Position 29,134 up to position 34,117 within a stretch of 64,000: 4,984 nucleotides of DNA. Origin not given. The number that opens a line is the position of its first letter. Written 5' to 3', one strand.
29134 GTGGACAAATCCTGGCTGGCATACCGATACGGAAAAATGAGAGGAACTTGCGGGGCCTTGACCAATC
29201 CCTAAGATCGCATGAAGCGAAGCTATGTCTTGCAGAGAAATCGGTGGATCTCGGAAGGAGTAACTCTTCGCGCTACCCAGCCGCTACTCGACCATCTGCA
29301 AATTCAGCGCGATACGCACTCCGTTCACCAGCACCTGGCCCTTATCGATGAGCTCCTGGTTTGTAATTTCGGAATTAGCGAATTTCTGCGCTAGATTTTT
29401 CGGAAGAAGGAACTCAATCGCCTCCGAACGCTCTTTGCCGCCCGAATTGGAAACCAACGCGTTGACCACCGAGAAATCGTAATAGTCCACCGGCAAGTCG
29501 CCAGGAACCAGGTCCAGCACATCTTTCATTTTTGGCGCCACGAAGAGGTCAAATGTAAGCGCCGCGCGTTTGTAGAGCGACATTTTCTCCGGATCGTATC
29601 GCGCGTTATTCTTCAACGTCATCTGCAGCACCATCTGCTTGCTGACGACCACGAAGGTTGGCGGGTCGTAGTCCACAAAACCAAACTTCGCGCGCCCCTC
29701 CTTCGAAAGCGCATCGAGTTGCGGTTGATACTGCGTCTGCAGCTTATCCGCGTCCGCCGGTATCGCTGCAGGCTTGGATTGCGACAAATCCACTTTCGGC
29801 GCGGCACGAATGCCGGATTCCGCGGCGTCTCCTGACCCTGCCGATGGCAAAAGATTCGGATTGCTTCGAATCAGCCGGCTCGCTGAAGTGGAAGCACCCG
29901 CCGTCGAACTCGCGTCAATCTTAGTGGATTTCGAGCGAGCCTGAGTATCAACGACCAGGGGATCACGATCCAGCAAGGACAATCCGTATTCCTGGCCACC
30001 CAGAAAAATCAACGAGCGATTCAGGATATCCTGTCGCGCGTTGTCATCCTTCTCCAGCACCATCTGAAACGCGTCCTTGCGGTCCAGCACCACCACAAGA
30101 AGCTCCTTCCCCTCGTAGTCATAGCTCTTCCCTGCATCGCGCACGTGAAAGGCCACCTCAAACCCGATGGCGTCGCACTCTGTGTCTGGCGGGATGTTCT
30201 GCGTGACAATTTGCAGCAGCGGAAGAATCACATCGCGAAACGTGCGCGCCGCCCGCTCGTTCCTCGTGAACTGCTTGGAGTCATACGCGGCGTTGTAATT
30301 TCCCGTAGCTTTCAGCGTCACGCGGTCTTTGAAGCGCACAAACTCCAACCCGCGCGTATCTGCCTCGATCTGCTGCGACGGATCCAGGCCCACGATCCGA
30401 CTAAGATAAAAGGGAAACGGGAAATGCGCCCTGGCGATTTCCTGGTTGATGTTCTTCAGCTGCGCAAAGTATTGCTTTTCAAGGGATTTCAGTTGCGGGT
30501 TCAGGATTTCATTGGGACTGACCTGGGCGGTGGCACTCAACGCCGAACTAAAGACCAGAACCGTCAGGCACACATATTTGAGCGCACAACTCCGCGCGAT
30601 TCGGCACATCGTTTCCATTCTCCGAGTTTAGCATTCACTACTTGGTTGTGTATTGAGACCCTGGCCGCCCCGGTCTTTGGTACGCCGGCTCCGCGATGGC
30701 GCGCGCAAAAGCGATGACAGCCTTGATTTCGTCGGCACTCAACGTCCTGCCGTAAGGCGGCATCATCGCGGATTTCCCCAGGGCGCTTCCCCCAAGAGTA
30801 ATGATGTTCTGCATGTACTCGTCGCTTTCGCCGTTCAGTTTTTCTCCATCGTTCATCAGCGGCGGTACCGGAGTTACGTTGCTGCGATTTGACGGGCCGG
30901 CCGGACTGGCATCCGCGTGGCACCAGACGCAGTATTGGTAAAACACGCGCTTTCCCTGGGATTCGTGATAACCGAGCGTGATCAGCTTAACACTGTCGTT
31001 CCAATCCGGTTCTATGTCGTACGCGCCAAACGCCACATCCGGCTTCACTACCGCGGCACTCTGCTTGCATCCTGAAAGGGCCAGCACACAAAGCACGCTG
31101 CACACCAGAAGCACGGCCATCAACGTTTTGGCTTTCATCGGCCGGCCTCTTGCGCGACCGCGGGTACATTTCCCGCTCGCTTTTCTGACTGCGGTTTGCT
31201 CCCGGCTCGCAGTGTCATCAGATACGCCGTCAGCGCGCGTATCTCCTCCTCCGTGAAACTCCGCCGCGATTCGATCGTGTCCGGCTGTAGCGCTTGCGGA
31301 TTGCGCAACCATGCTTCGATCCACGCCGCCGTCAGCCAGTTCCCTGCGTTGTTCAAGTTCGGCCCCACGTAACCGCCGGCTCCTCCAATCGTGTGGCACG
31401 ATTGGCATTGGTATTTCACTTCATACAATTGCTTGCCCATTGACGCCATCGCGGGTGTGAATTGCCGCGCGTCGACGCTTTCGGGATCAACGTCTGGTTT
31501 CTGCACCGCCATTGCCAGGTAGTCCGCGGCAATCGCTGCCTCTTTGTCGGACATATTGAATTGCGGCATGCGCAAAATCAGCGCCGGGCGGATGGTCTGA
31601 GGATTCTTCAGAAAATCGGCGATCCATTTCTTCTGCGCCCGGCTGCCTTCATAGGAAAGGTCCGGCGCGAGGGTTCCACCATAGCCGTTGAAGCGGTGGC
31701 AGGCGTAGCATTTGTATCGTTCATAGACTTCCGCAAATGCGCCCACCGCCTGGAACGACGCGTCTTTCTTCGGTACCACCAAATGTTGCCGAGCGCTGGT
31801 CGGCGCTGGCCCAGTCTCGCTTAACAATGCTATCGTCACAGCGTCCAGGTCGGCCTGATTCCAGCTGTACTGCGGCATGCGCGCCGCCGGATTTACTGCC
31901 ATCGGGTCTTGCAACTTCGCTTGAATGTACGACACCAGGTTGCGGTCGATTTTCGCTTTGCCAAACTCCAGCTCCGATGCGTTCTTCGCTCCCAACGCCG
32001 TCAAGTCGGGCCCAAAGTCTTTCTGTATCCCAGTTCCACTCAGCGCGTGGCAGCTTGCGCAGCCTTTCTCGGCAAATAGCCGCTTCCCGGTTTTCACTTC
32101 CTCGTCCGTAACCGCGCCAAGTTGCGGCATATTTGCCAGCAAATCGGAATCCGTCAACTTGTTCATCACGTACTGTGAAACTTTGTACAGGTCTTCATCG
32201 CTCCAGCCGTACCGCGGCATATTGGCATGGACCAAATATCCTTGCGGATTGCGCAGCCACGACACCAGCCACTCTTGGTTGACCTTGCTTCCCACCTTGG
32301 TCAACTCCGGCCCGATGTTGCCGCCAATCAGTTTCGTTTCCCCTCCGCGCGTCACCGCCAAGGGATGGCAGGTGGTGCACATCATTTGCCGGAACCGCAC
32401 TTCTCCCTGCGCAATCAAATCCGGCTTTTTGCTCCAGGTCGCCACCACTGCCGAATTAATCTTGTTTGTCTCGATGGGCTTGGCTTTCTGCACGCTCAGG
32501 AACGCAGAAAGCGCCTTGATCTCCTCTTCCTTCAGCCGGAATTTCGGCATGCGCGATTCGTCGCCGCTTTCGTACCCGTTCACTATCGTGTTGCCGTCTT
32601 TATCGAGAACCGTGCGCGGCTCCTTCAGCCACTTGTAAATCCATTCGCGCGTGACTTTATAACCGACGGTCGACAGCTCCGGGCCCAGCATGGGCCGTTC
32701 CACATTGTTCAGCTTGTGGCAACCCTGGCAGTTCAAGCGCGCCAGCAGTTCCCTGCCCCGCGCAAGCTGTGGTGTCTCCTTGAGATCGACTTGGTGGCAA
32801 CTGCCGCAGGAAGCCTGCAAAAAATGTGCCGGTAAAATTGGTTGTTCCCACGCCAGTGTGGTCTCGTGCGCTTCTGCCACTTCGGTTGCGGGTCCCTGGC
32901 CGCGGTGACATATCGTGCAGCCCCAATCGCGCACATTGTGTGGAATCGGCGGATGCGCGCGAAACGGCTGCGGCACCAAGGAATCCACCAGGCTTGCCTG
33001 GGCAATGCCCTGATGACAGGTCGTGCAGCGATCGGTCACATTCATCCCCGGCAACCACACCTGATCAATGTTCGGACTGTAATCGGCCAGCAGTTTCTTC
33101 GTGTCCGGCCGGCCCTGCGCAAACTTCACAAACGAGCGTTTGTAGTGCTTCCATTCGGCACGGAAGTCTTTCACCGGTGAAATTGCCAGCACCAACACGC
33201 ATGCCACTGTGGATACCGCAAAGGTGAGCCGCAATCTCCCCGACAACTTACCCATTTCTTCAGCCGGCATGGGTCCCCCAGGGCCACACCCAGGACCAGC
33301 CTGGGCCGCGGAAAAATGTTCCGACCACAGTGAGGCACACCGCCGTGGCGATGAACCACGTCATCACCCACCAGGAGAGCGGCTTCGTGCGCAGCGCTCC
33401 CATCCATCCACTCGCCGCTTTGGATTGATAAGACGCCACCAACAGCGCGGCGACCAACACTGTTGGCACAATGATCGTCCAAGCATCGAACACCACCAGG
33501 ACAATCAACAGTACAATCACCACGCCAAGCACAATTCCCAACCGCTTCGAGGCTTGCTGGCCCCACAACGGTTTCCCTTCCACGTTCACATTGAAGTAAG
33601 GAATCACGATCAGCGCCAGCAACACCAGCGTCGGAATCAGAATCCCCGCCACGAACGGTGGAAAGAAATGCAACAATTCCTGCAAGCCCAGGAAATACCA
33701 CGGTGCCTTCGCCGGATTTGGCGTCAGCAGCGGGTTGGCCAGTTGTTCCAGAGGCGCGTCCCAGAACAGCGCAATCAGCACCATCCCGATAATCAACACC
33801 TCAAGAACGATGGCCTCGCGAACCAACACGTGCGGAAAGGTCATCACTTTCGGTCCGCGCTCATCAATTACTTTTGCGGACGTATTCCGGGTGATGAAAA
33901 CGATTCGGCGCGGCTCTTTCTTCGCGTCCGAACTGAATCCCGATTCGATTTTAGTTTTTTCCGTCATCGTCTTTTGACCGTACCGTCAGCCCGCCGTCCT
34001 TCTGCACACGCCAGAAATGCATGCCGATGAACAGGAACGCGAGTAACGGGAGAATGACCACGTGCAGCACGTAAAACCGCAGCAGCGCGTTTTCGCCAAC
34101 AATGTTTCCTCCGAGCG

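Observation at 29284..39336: Non-canonical Rieske/cytochrome b operon with a built-in NfnB/GltD-like flavo-FeS subunit, a heme-porin, a cupredoxin and nine c-type hemes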

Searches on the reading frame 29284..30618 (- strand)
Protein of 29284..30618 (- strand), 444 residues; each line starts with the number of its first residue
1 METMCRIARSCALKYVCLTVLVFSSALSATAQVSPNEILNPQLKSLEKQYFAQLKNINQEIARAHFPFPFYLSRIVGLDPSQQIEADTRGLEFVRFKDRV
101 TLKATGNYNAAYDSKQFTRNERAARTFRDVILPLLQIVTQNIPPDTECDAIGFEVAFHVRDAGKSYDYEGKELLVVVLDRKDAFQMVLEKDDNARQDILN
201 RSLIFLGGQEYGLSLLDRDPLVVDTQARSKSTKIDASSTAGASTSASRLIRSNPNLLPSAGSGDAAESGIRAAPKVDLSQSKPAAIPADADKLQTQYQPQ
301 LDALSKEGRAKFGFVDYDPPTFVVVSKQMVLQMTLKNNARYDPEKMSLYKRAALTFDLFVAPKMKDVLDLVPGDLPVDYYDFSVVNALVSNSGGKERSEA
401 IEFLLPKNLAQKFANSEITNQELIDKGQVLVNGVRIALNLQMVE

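Call 4: search_protein_families(library=pfam, proteins=[window:29284-30618:-], max_evalue=0.01)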
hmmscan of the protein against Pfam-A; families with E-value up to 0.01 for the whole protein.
window:29284-30618:- (444 aa): 0 families

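Call 5: search_protein_families(library=ncbifam, proteins=[window:29284-30618:-], max_evalue=0.01)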
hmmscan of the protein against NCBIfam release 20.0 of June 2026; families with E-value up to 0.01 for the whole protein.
window:29284-30618:- (444 aa): 0 families

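Call 28: find_homologous_proteins(query=window:29284-30618:-, max_evalue=0.001)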
Query window:29284-30618:- (444 aa): 1862 proteins with E <= 0.001 among 8000 candidates; the best 120 are listed.
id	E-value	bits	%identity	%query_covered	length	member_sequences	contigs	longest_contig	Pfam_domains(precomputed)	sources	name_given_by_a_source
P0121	2.6e-285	964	100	99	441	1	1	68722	-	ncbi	ncbi:MAG: hypothetical protein WBL63_09320 [Candidatus Acidiferrum sp.]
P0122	1.2e-242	823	85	99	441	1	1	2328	-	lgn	-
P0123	2.3e-242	822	86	97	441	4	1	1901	-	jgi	jgi:hypothetical protein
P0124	2.1e-241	819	85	97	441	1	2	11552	-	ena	-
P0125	1.7e-237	806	84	97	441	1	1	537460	-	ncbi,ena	-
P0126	3.9e-237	805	83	98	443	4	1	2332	-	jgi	-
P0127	1.2e-236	804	80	100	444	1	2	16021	-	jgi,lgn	jgi:hypothetical protein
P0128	1.5e-236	803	80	100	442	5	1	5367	-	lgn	-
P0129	1.7e-236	803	80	100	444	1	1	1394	-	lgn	-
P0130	3.5e-236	802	82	100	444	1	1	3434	-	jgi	jgi:hypothetical protein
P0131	1.6e-235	800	80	100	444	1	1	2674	-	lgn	-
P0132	1.6e-235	800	81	100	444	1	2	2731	-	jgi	jgi:hypothetical protein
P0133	2.4e-235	799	82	99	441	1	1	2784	-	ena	-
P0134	1.3e-234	797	84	98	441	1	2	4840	-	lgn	-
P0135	1.7e-234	797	82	98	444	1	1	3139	-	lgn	-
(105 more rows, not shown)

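Call 39: predict_structure(alignment_id=A2)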
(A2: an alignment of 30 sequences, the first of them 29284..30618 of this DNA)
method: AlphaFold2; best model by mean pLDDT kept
length: 444 residues; sequences in the alignment: 30
mean_pLDDT: 65.2   pTM: 0.41
mean pLDDT of the five models: 65.2, 58.3, 51.1, 47.5, 38.0
residues with pLDDT >= 90: 43; 70-90: 206; 50-70: 63; < 50: 132
segments of 3 or more residues with pLDDT < 50: 1-7, 21-39, 75-84, 163-169, 209-282, 392-395, 434-436, 439-444
pLDDT, mean of each block of 10 residues (from residue 1): 46 53 36 35 79 88 84 52 52 73 80 66 80 90 81 77 45 76 81 71 61 37 27 26 31 31 25 29 69 89 86 79 79 86 78 87 90 87 81 58 89 90 76 49 37
secondary structure, 60 per line:
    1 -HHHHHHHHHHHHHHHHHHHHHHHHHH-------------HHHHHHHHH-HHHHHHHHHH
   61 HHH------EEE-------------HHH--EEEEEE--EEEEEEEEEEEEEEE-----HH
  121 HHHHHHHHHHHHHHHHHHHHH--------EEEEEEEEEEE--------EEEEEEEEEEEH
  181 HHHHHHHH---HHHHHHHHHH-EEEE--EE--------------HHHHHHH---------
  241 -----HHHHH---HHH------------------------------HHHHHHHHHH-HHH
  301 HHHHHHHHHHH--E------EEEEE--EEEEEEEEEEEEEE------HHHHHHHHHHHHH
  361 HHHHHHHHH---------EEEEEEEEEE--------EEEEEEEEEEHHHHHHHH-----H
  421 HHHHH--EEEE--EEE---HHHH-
elements in order: H2-27 H41-49 H51-63 E70-72 E91-96 E99-113 H119-141 E150-160 E169-179 H180-188 H192-201 E203-206 H225-231 H246-250 H287-296 H298-311 E321-325 E328-341 H348-369 E379-388 E397-406 H407-414 H420-425 E428-431 E434-436 H440-443

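Call 43: fold_search(model_id=the predicted structure, library=pdb)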
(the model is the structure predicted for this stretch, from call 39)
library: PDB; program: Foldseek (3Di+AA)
matches with E <= 10: 645; with E <= 0.001: 0
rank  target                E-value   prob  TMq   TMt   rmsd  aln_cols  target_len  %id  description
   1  5csl_A                1.1e-03  0.51  0.14  0.05  16.6       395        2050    9  Crystal structure of the 500 kD yeast acetyl-CoA carboxylase holoenzyme dimer (released 2015-10-28)
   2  5csl_B                1.5e-03  0.44  0.14  0.05  16.1       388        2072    9  Crystal structure of the 500 kD yeast acetyl-CoA carboxylase holoenzyme dimer (released 2015-10-28)
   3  5izv_A                1.9e-03  0.85  0.13  0.14  12.9       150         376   12  Crystal structure of the legionella pneumophila effector protein RavZ - F222 (released 2016-11-09)
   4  5csk_A                2.5e-03  0.28  0.12  0.05  16.9       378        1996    8  Crystal structure of yeast acetyl-CoA carboxylase, unbiotinylated (released 2015-10-28)
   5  5izv_B                3.2e-03  0.80  0.12  0.14  13.0       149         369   13  Crystal structure of the legionella pneumophila effector protein RavZ - F222 (released 2016-11-09)
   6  9cap_A                3.2e-03  0.08  0.09  0.04  20.4       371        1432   10  Structure of the LPD-3 complex (released 2025-04-23)
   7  5cs4_A                3.6e-03  0.23  0.13  0.15  18.7       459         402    8  Crystal structure of domains AC3-AC5 of yeast acetyl-CoA carboxylase (released 2015-10-28)
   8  5csk_B                7.7e-03  0.20  0.14  0.05  17.2       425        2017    9  Crystal structure of yeast acetyl-CoA carboxylase, unbiotinylated (released 2015-10-28)
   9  5hzy                  8.6e-03  0.63  0.12  0.14  13.0       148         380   12  Crystal structure of the legionella pneumophila effector protein RavZ - P6322 (released 2016-11-09)
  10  5i6e                  9.1e-03  0.28  0.14  0.10  15.7       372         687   11  Crystal structure of the central domain of yeast acetyl-CoA carboxylase (released 2016-04-20)
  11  5trc_A                9.1e-03  0.23  0.14  0.14  15.2       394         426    8  Crystal structure of phosphorylated AC3-AC5 domains of yeast acetyl-CoA carboxylase (released 2016-12-07)
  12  5ms7                  1.0e-02  0.72  0.13  0.15  13.0       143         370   14  Crystal structure of the legionella pneumophila effector protein RavZ_20-502 (released 2017-04-19)
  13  5ms2_A                1.1e-02  0.63  0.13  0.14  12.9       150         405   11  Crystal structure of the Legionella pneumophila effector protein RavZ in complex with human LC3B (released 2017-04-19)
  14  5io3                  1.5e-02  0.60  0.12  0.14  12.4       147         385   11  Crystal structure of the legionella pneumophila effector protein RavZ - I422 (released 2016-11-09)
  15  5csa_B                1.5e-02  0.13  0.14  0.08  19.2       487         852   10  Crystal structure of domains BT-BCCP-AC1-AC5 of yeast acetyl-CoA carboxylase (released 2015-10-28)
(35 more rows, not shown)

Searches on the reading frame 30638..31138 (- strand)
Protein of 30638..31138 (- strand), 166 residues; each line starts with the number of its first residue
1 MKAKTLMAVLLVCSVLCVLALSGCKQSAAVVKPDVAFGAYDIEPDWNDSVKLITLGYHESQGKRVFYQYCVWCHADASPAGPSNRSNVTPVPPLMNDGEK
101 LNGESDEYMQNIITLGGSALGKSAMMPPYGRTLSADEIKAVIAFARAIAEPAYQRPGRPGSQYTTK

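Call 4: search_protein_families(library=pfam, proteins=[window:30638-31138:-], max_evalue=0.01)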
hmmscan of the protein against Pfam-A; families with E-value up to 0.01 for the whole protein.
window:30638-31138:- (166 aa): 2 families
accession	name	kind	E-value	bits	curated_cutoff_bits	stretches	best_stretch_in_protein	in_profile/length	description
PF13442.11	Cytochrome_CBB3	-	1.2e-08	35.6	27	1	60-144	4-67/68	Cytochrome C oxidase, cbb3-type, subunit III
PF00034.26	Cytochrom_C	-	0.00034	22.3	21.3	1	61-144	3-85/90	Cytochrome c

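Call 5: search_protein_families(library=ncbifam, proteins=[window:30638-31138:-], max_evalue=0.01)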
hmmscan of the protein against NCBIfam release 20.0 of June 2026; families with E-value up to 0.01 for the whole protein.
window:30638-31138:- (166 aa): 3 families
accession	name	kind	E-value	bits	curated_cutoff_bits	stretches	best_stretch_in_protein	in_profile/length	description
TIGR00782.1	ccoP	equivalog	7.7e-06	25.4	179.95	1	60-148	204-281/285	cytochrome-c oxidase, cbb3-type subunit III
NF045930.1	Cytc6PetJCyano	equivalog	0.00046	20.1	135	1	58-149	27-106/110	cytochrome c6 PetJ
NF011054.0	PRK14486.1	equivalog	0.0019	17.8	447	1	60-147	216-289/294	putative bifunctional cbb3-type cytochrome c oxidase subunit II/cytochrome c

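Call 71: search_solved_structures(query=window:30638-31138:-, max_evalue=0.01)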
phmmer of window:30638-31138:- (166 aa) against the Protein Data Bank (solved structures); distinct sequences matched with E-value up to 0.01: 1.
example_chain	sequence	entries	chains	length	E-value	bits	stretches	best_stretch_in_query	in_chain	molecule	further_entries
8snh_G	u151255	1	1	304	0.0079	19.5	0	60-147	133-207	Cbb3-type cytochrome c oxidase subunit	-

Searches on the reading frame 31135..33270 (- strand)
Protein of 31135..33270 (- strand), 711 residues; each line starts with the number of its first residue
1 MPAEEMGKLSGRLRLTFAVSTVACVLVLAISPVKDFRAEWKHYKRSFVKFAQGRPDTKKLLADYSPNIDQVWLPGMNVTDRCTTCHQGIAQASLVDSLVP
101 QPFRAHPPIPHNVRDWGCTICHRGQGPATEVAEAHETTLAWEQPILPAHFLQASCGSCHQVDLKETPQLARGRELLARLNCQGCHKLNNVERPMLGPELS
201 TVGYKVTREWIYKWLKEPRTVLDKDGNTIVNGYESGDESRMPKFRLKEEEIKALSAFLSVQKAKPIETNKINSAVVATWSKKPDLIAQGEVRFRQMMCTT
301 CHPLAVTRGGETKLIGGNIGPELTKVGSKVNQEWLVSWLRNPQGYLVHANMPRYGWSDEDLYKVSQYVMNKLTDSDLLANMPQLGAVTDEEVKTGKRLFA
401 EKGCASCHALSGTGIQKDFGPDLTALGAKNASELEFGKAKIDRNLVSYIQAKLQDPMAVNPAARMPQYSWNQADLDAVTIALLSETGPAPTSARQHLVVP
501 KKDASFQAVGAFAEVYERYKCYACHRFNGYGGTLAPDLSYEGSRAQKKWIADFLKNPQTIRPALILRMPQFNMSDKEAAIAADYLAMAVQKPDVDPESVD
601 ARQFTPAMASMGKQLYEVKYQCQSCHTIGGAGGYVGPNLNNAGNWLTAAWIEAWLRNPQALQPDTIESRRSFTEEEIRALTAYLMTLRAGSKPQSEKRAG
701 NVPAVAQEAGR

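Call 4: search_protein_families(library=pfam, proteins=[window:31135-33270:-], max_evalue=0.01)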
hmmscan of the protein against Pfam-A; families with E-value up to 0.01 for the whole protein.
window:31135-33270:- (711 aa): 10 families
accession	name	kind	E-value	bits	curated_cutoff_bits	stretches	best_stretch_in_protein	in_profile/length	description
PF00034.26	Cytochrom_C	-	2.1e-48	164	21.3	5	611-687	3-89/90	Cytochrome c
PF13442.11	Cytochrome_CBB3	-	3.8e-36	123.7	27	4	609-684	3-68/68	Cytochrome C oxidase, cbb3-type, subunit III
PF02433.20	FixO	-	4.9e-16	59.3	29.6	1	319-366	102-149/219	Cytochrome C oxidase, mono-heme subunit/FixO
PF14522.11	Cytochrome_C7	-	1.3e-10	41.4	24.8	0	115-186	13-67/67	Cytochrome c7 and related cytochrome c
PF14495.11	Cytochrom_C550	-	1.1e-06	28.8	27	0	386-426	20-59/136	Cytochrome c-550 domain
PF14537.11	Cytochrom_c3_2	-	2.1e-06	28.5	25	0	78-126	25-68/79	Cytochrome c3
PF22113.1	Mtrc-MtrF_II-IV_dom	-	9.3e-06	25.7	30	0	78-135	119-175/176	Outer membrane cytochrome MtrC/MtrF-like, domains II/IV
PF09699.15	Paired_CXXCH_1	-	0.00068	19.7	20.6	0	399-413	4-18/41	Doubled CXXCH motif (Paired_CXXCH_1)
PF06537.16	DHOR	-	0.0013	17.8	22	0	378-420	350-392/499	Di-haem oxidoreductase, putative peroxidase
PF22678.1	Cytochrom_c_NrfB-like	-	0.0084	17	27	0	118-196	1-76/89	Cytochrome c-type protein NrfB-like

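Call 5: search_protein_families(library=ncbifam, proteins=[window:31135-33270:-], max_evalue=0.01)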
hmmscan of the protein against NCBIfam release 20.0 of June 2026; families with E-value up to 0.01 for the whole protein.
window:31135-33270:- (711 aa): 19 families
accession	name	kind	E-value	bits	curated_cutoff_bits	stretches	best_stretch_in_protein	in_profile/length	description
TIGR04485.1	thiosulf_SoxX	equivalog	1.2e-37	128.4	61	5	621-687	4-78/78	sulfur oxidation c-type cytochrome SoxX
NF045774.1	cytochro_C551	exception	1.4e-29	102.3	118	2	512-586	42-107/110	cytochrome c551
TIGR02603.1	CxxCH_TIGR02603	domain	4.4e-28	97.9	68.15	5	610-655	4-48/134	putative heme-binding domain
NF045773.1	cytochro_C550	exception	1.9e-23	82.6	125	1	510-586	49-117/118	cytochrome c550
NF050122.1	bc1_QcrC_actin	exception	1.5e-22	80.1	200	2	388-535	37-161/253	cytochrome bc1 complex diheme cytochrome c subunit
NF040971.1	cytc_ExtS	equivalog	9.8e-21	74.2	100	3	110-362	34-256/262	selenite/tellurite reduction operon c-type cytochrome lipoprotein ExtS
NF011055.0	PRK14487.1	subfamily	1.2e-15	57.6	218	1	319-367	108-156/212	cbb3-type cytochrome c oxidase subunit II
TIGR00781.1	ccoO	equivalog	1.3e-15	57.7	200.65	1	319-376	102-159/232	cytochrome-c oxidase, cbb3-type subunit II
NF011054.0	PRK14486.1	equivalog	1.5e-14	54.2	447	1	319-361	103-145/294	putative bifunctional cbb3-type cytochrome c oxidase subunit II/cytochrome c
TIGR00782.1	ccoP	equivalog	1.3e-13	50.9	179.95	1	289-425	110-235/285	cytochrome-c oxidase, cbb3-type subunit III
NF052248.1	SorU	equivalog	2.1e-09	37.5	100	0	613-683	2-71/72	SorU family sulfite dehydrogenase c-type cytochrome subunit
TIGR04494.1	c550_PedF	equivalog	4e-09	36.5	122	0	506-572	48-112/133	cytochrome c-550 PedF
NF011053.0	PRK14485.1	subfamily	1.1e-08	33.8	1080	1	319-366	591-638/716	putative bifunctional cbb3-type cytochrome c oxidase subunit I/II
TIGR03045.1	PS_II_C550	equivalog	1.7e-07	31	177.75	1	387-427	46-85/159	photosystem II cytochrome c-550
TIGR03508.1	decahem_SO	subfamily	3.8e-07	29.8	192.2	1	80-195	3-111/258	DmsE family decaheme c-type cytochrome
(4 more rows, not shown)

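Call 53: search_solved_structures(query=window:31135-33270:-, max_evalue=0.001)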
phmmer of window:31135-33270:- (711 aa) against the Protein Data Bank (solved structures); distinct sequences matched with E-value up to 0.001: 10.
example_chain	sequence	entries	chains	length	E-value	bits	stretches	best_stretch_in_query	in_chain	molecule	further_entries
2l4d_A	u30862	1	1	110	1.4e-08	37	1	174-264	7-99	SCO1/SenC family protein/cytochrome c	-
9l08_A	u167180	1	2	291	4.3e-05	25.5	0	142-171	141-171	Covalently Connected Cytochrome c555 trimer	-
6btm_A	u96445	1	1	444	4.5e-05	25.4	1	170-266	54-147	Alternative Complex III subunit A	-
7e1v_O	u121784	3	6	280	0.00015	23.7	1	381-559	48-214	Cytochrome bc1 complex cytochrome c subunit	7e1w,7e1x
8hcr_C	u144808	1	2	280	0.00015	23.7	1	381-559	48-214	Cytochrome bc1 complex cytochrome c subunit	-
6hwh_M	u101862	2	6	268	0.00015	23.6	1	381-536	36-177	Cytochrome bc1 complex cytochrome c subunit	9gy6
8ovc_O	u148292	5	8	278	0.00017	23.5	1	381-536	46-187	Cytochrome bc1 complex cytochrome c subunit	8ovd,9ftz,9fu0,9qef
6adq_C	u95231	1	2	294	0.0002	23.3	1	381-536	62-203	Cytochrome bc1 complex cytochrome c subunit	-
7rh5_O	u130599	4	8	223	0.00053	21.8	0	392-536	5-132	Cytochrome bc1 complex cytochrome c subunit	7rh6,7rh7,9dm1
4xyd_B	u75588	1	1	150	0.0007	21.5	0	598-685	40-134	NorC-like protein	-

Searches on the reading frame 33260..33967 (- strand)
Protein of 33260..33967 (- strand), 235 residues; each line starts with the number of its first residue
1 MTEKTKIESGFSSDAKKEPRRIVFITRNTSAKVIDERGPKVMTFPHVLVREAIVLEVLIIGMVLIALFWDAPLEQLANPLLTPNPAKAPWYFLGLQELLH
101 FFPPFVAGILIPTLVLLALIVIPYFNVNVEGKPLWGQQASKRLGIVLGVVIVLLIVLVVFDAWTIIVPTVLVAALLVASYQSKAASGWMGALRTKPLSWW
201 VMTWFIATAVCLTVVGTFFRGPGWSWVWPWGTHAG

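Call 4: search_protein_families(library=pfam, proteins=[window:33260-33967:-], max_evalue=0.01)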
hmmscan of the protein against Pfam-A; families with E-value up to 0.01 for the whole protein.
window:33260-33967:- (235 aa): 1 family
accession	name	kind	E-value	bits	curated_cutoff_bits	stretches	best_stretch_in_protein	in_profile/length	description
PF00032.22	Cytochrom_B_C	-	0.0016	19.1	20.7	1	77-157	2-81/102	Cytochrome b(C-terminal)/b6/petD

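Call 5: search_protein_families(library=ncbifam, proteins=[window:33260-33967:-], max_evalue=0.01)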
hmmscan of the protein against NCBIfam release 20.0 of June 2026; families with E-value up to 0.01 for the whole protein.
window:33260-33967:- (235 aa): 1 family
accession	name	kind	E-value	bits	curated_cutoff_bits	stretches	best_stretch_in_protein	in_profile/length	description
NF040970.1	memb_ExtQ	equivalog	2.5e-12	47.2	150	2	48-160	11-123/134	selenite/tellurite reduction operon b-type cytochrome membrane protein ExtQ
